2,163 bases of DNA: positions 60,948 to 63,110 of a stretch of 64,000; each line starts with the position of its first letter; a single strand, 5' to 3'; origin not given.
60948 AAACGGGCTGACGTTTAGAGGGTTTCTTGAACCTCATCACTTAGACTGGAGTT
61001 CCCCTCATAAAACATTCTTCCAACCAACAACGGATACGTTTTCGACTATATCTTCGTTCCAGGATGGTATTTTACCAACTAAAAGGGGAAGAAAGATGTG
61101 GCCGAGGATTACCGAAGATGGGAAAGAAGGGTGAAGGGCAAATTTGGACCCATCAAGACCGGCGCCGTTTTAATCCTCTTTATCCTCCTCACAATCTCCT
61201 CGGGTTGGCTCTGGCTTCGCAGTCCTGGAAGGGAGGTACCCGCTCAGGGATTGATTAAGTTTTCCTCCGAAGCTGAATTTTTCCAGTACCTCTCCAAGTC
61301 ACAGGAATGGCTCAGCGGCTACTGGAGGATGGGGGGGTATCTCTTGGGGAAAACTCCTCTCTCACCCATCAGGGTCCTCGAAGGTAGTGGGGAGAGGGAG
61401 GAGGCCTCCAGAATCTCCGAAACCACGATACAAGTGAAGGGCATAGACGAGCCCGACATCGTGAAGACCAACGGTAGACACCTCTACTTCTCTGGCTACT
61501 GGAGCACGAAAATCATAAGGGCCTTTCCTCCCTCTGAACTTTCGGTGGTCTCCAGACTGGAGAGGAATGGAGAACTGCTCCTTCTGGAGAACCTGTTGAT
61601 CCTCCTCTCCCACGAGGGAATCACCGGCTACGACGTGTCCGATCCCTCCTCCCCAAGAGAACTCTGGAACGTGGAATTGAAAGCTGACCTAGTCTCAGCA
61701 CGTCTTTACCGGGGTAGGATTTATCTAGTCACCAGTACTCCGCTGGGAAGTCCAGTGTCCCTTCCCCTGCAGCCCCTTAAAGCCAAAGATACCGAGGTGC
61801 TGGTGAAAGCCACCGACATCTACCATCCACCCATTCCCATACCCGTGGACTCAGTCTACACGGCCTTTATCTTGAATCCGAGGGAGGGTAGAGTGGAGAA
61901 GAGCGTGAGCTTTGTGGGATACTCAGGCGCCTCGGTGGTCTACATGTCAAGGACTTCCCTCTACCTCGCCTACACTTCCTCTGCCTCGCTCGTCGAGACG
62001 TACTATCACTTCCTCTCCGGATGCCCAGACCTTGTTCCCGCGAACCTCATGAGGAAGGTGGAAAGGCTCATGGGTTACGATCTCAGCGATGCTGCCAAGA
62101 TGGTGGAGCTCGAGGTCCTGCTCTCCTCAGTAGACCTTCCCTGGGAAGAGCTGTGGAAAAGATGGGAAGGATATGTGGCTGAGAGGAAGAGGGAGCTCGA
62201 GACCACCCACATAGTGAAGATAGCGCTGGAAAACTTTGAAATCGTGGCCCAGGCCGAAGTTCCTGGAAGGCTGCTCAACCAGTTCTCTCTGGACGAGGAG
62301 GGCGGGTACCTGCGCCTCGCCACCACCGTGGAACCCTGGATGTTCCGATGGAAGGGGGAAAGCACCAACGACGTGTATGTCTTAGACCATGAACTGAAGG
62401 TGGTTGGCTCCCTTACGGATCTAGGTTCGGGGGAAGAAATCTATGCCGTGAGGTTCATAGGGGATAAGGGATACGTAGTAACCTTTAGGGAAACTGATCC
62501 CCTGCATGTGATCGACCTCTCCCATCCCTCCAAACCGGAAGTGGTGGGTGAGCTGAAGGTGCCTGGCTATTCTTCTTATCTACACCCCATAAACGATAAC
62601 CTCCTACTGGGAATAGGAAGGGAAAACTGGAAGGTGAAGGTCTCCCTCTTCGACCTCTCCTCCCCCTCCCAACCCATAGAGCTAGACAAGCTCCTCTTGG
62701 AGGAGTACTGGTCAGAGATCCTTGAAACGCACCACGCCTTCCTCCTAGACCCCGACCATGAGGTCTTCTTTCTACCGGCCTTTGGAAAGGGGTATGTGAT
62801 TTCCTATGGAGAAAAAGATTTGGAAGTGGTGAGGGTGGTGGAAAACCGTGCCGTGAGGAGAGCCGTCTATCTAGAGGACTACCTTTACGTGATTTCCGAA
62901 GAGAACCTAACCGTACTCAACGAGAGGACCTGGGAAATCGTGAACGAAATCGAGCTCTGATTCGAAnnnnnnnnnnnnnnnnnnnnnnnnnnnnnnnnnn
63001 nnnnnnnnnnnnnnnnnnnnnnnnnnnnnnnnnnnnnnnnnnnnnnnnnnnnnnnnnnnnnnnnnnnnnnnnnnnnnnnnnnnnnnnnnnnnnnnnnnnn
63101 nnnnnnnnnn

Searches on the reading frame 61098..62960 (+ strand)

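Call 28: search_protein_families(library=pfam, proteins=[window:61098-62960:+], max_evalue=0.001)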
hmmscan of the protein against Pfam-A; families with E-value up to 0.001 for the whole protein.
window:61098-62960:+ (620 aa): 1 family
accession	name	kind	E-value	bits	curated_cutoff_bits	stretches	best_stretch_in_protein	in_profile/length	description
PF09826.15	Beta_propel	-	3e-105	353.4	22.4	1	107-610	2-493/495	Beta propeller domain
